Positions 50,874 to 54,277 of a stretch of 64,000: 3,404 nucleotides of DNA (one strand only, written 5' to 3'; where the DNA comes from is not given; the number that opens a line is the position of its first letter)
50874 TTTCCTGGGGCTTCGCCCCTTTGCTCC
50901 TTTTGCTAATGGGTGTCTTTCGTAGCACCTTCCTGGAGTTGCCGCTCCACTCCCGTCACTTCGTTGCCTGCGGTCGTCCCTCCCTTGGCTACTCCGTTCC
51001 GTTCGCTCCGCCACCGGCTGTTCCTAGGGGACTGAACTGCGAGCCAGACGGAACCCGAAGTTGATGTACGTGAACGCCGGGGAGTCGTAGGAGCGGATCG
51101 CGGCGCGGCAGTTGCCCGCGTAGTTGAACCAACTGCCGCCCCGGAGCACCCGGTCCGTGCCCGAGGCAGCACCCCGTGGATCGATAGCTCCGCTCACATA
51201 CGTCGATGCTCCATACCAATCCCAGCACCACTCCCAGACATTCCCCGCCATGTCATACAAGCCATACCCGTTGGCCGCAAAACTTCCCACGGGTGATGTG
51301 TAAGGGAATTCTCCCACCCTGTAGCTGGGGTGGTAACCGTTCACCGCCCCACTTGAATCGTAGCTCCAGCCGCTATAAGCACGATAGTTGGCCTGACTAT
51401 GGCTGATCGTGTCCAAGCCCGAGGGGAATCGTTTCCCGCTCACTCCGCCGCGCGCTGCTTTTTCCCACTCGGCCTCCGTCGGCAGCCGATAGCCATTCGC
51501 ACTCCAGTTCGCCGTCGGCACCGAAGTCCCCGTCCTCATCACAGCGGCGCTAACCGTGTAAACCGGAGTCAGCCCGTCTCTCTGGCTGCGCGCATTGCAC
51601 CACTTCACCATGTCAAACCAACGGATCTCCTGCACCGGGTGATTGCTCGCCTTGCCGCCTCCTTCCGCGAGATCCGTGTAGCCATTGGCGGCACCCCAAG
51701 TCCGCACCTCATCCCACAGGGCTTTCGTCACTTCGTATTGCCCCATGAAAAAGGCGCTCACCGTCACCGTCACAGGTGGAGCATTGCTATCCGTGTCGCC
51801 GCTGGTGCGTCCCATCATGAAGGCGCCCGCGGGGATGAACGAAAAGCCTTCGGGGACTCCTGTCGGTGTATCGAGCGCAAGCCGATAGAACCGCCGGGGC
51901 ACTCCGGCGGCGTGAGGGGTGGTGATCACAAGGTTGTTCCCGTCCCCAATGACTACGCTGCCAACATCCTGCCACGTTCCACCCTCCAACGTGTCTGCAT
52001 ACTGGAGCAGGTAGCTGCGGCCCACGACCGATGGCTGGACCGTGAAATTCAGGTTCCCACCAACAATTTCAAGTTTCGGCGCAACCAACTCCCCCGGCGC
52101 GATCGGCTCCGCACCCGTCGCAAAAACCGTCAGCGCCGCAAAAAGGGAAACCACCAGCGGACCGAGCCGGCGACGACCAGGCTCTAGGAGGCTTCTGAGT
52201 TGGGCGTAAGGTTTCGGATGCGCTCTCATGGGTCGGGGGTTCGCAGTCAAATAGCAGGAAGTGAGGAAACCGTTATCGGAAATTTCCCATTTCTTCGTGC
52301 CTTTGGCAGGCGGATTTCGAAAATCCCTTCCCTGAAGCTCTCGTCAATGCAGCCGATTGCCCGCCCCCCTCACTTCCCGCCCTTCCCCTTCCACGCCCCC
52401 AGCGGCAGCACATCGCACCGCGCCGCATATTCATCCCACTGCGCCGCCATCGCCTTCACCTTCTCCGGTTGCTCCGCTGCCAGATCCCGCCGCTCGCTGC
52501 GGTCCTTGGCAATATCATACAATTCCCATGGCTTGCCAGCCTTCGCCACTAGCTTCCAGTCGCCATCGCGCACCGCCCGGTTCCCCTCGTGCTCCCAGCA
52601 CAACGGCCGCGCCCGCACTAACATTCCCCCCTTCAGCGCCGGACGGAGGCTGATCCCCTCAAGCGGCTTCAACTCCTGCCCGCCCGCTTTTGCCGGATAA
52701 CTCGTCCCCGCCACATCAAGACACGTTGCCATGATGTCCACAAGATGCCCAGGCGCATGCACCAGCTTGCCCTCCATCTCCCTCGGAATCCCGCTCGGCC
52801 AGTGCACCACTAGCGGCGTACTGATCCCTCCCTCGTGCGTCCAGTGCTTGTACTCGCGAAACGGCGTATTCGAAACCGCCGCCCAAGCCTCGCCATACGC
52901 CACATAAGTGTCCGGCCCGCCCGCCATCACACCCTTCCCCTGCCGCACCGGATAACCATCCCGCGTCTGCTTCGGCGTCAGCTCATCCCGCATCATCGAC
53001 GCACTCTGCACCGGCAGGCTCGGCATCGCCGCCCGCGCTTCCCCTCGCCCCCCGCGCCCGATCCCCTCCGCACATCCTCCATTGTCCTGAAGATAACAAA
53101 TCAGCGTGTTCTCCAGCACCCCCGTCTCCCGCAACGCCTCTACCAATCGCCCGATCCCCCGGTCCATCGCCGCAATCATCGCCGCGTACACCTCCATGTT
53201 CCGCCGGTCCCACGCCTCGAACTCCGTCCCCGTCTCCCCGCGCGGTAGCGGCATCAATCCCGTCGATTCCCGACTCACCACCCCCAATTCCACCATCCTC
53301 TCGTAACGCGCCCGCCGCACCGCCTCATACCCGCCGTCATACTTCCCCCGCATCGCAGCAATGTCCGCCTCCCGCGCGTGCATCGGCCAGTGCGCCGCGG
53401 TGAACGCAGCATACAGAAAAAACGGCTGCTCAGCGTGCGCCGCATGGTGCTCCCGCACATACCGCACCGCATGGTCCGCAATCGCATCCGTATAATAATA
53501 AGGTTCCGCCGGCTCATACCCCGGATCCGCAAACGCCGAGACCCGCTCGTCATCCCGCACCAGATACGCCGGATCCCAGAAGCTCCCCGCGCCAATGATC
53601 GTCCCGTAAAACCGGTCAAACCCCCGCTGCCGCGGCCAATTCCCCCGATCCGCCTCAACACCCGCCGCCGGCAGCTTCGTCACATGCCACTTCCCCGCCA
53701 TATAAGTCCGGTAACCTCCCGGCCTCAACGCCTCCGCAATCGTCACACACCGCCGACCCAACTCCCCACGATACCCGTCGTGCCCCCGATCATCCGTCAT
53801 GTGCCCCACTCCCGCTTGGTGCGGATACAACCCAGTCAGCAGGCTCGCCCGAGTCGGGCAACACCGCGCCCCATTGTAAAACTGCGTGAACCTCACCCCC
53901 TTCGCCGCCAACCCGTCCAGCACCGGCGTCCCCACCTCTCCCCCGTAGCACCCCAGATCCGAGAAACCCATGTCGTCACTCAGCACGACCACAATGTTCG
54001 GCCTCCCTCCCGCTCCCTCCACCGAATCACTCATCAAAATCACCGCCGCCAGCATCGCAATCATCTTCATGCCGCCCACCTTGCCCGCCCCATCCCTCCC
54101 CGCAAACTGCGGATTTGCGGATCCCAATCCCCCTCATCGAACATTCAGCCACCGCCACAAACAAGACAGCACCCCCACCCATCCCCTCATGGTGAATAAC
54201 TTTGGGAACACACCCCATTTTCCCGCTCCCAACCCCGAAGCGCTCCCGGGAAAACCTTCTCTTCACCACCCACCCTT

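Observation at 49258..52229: Complete diversity-generating retroelement with a TR/VR pair showing 19 adenine-specific substitutions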

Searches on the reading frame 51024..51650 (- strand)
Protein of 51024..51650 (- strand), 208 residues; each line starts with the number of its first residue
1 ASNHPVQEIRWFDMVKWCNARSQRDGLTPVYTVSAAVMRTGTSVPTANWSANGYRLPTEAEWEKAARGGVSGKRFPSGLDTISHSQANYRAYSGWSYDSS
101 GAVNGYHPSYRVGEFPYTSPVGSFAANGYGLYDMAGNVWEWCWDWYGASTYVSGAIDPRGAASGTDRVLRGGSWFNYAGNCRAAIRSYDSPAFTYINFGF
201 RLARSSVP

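Call 66: search_solved_structures(query=window:51024-51650:-, max_evalue=1e-10, show_alignments=1)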
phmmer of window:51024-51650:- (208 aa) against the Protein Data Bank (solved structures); distinct sequences matched with E-value up to 1e-10: 21.
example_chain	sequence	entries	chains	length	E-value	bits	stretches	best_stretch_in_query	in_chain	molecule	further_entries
5nxl_A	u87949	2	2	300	3.9e-26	95.7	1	43-204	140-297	Non-specific serine/threonine protein kinase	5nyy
6s07_A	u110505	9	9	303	5.9e-26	95.1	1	43-204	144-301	Formylglycine-generating enzyme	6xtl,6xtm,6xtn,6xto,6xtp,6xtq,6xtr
2aft_X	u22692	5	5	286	1.8e-24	90.2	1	29-208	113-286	Sulfatase modifying factor 1 | Sulfatase-modifying factor 1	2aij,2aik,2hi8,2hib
6muj_A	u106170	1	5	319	3.2e-24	89.4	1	45-204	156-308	Formylglycine-generating enzyme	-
31dc_A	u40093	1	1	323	3.6e-24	89.2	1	31-208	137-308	Formylglycine-generating enzyme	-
2q17_A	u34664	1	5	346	4.4e-24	89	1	45-204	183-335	formylglycine generating enzyme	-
2aii_X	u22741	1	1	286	4.6e-24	88.9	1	29-208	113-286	Sulfatase modifying factor 1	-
2afy_X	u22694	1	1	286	6.5e-24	88.4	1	29-208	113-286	Sulfatase modifying factor 1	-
1y1e_X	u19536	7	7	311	7.7e-24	88.2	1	30-208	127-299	C-alpha-formyglycine-generating enzyme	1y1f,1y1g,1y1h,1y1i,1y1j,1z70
8aru_A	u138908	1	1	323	8.5e-24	88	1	31-208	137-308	Formylglycine-generating enzyme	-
5ssx_A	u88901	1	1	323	8.6e-24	88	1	31-208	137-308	Formylglycine-generating enzyme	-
5ssy_A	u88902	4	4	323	8.6e-24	88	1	31-208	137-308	Formylglycine-generating enzyme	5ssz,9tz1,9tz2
2y3c_A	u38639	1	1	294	8.7e-24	88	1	3-203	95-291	TREPONEMA DENTICOLA VARIABLE PROTEIN 1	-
5aoh_A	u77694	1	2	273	1.1e-14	58.2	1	3-203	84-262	Spore coat protein CotH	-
9myj_B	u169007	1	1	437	2.9e-14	56.8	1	39-207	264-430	Lipoprotein, putative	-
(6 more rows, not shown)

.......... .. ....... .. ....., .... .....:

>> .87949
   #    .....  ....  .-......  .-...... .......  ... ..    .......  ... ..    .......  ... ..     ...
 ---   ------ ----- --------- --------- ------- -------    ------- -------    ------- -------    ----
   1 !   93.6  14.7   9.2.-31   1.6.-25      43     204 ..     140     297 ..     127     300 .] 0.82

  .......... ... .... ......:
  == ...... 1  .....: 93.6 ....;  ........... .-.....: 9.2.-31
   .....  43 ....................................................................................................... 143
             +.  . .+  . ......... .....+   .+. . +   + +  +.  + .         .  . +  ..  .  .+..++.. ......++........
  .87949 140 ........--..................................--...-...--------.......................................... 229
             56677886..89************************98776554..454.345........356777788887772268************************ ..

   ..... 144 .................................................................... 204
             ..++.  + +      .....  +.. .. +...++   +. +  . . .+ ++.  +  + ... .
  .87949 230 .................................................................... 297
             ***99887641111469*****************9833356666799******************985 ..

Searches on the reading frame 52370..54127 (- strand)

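Call 49: search_protein_families(library=pfam, proteins=[window:52370-54127:-], max_evalue=0.001)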
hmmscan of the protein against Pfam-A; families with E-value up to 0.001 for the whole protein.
window:52370-54127:- (585 aa): 3 families
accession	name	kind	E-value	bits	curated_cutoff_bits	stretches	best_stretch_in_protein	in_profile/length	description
PF00884.28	Sulfatase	-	5.5e-61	206.9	25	1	43-474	1-300/301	Sulfatase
PF16347.10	SGSH_C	-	4.9e-09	36.9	29.3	1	427-553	8-135/154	N-sulphoglucosamine sulphohydrolase, C-terminal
PF01663.27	Phosphodiest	-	9.7e-05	22.5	23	0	46-343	2-213/342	Type I phosphodiesterase / nucleotide pyrophosphatase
